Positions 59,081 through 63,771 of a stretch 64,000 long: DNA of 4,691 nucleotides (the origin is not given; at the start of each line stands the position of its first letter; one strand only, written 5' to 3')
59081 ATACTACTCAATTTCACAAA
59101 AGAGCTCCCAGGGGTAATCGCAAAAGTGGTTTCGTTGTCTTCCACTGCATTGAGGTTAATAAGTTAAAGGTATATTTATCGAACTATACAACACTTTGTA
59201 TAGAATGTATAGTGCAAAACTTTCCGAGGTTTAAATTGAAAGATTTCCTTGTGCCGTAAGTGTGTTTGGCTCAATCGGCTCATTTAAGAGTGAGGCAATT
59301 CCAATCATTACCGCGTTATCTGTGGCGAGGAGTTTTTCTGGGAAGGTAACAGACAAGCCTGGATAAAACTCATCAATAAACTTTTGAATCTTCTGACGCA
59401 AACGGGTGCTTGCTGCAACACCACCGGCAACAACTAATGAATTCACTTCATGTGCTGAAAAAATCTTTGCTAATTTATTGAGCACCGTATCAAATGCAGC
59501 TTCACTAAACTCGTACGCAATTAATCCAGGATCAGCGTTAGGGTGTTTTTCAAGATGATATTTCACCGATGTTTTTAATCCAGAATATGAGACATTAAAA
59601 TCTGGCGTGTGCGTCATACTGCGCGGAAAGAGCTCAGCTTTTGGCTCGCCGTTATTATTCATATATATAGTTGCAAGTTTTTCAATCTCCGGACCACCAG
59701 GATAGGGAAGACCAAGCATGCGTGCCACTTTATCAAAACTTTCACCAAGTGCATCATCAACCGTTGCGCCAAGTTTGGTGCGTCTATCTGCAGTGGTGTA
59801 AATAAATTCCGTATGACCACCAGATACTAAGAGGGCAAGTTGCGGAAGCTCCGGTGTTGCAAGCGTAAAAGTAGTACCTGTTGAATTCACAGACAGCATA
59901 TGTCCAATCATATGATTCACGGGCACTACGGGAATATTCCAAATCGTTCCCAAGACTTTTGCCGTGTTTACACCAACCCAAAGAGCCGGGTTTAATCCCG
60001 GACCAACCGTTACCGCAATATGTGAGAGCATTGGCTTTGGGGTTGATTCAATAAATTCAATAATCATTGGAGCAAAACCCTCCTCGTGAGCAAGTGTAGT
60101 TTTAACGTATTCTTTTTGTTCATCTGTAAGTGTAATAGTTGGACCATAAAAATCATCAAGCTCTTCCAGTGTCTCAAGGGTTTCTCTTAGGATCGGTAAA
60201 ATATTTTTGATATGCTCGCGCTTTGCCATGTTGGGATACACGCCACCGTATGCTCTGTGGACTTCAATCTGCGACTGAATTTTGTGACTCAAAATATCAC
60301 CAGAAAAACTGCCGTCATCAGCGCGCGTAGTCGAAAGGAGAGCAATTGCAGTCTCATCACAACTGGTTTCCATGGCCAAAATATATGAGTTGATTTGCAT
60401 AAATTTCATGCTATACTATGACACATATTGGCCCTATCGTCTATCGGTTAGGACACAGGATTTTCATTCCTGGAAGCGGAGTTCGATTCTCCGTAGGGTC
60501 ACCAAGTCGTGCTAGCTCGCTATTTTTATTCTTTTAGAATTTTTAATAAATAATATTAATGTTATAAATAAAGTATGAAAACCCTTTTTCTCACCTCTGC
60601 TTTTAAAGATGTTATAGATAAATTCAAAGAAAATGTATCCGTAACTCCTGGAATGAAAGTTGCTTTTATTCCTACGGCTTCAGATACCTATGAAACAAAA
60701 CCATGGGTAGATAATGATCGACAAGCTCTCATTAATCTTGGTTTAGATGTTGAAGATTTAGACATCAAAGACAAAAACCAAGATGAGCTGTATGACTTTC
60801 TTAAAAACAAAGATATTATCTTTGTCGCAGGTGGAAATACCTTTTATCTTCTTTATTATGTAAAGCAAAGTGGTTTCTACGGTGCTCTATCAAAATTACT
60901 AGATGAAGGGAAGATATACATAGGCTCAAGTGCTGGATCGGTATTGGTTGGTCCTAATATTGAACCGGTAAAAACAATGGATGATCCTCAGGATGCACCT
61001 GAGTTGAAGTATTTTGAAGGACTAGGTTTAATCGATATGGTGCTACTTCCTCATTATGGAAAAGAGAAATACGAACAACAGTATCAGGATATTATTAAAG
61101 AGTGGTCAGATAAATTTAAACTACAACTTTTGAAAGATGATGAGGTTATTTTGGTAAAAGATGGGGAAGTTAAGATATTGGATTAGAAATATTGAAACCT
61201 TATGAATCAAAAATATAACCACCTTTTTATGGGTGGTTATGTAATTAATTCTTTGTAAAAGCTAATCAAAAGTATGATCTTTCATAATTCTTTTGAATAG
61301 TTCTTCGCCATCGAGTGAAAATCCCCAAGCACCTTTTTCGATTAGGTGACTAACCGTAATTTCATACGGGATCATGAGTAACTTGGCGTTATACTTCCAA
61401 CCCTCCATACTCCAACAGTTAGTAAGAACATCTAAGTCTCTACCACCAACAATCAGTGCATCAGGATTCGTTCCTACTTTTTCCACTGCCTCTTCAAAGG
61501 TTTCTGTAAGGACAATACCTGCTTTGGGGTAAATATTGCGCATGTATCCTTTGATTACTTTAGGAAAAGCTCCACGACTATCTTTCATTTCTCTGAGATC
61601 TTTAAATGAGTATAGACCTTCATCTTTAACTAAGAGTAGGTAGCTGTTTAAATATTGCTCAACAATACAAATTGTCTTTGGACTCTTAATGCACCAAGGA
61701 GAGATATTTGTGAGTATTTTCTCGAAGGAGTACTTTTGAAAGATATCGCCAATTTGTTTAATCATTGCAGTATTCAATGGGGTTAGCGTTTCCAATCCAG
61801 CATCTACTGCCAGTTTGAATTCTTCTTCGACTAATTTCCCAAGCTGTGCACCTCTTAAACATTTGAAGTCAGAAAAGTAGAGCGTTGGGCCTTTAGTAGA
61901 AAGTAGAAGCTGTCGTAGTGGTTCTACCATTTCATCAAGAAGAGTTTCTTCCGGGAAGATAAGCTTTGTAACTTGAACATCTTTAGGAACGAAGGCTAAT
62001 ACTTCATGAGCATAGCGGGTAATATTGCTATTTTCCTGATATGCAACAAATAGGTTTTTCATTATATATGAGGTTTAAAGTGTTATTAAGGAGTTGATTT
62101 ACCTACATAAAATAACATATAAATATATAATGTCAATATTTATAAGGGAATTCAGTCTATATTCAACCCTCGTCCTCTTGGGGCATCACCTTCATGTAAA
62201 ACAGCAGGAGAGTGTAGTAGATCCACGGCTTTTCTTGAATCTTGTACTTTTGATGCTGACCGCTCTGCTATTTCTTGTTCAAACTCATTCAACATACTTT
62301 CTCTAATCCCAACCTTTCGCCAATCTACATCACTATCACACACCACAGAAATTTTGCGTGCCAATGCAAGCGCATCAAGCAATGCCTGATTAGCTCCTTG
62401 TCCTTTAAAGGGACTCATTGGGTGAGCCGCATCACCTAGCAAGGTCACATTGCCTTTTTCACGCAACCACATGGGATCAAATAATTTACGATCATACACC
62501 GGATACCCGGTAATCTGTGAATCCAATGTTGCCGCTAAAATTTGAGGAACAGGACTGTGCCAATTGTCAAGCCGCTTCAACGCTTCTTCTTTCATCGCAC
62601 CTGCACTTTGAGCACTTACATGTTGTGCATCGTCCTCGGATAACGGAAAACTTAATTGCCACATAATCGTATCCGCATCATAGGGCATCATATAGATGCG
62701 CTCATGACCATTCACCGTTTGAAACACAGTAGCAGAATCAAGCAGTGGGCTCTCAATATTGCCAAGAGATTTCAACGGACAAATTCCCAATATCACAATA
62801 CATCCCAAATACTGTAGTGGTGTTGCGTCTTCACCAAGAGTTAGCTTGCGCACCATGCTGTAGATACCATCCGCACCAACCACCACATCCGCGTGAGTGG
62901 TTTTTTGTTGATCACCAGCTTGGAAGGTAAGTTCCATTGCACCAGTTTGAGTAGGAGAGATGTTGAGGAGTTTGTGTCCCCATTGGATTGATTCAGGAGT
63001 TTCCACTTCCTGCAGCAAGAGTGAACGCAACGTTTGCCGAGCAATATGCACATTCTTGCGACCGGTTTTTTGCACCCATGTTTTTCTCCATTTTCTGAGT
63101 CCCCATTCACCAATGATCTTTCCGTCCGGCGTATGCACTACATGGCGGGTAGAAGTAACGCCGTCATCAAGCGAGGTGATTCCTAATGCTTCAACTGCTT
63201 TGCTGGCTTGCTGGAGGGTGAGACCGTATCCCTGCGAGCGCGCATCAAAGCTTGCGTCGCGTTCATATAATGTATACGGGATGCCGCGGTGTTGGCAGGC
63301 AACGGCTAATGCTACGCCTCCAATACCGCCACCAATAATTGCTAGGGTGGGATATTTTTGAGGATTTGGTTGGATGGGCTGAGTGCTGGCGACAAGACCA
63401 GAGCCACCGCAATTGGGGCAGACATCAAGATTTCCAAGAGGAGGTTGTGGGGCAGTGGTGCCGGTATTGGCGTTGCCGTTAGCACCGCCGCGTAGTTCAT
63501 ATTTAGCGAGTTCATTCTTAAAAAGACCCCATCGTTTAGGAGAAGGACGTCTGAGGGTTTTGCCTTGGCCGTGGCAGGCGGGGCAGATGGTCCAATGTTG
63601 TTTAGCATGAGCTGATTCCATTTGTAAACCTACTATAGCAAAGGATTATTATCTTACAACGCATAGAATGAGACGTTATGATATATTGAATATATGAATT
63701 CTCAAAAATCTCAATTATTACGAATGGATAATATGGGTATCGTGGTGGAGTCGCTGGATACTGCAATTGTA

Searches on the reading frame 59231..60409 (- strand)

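Call 42: search_protein_families(library=pfam, proteins=[window:59231-60409:-], max_evalue=0.001)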
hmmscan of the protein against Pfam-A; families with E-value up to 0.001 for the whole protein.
window:59231-60409:- (392 aa): 1 family
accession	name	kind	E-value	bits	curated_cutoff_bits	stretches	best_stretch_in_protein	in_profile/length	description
PF00814.31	TsaD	-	2.5e-68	231.1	24.8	2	107-370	28-263/264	tRNA N6-adenosine threonylcarbamoyltransferase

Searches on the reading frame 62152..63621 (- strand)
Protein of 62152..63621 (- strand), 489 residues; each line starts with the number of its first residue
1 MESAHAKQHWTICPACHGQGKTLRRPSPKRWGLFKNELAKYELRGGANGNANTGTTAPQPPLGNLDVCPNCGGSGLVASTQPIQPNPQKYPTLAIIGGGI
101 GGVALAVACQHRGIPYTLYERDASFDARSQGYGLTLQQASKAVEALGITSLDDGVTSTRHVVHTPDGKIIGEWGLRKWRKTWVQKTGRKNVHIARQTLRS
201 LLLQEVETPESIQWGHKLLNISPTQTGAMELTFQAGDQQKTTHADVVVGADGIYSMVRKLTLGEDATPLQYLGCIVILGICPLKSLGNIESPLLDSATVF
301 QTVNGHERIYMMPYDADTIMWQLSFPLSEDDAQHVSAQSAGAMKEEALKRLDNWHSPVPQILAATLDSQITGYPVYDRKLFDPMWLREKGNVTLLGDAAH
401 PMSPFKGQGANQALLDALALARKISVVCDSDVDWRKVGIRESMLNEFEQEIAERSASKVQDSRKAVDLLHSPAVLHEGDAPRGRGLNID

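Call 30: find_encoding_contigs(protein=window:62152-63621:-, flank=10000, max_places=3)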
Protein window:62152-63621:- (489 aa): 4 contigs read that carry it; 2 places shown.
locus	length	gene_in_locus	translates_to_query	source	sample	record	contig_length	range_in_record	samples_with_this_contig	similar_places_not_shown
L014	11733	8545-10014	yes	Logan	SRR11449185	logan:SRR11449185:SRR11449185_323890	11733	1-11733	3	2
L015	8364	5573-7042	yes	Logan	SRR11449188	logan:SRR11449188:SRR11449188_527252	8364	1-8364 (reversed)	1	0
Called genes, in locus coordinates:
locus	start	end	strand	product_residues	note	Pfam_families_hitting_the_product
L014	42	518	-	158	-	-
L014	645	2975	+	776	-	PF01751:Toprim, PF01131:Topoisom_bac, PF01396:Zn_ribbon_Top1, PF13368:Toprim_C_rpt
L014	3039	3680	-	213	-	-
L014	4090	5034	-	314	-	-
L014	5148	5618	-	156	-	PF08327:AHSA1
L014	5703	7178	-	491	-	PF27765:UCP032817-like, PF04536:TPM_phosphatase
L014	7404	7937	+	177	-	-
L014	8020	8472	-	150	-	PF00903:Glyoxalase, PF13669:Glyoxalase_4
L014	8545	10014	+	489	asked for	PF01266:DAO (faint), PF01494:FAD_binding_3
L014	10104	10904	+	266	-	-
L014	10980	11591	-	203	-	PF03575:Peptidase_S51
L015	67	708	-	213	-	-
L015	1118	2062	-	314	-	-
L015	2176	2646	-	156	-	PF08327:AHSA1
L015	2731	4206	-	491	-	PF27765:UCP032817-like, PF04536:TPM_phosphatase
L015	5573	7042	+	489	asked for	PF01266:DAO (faint), PF01494:FAD_binding_3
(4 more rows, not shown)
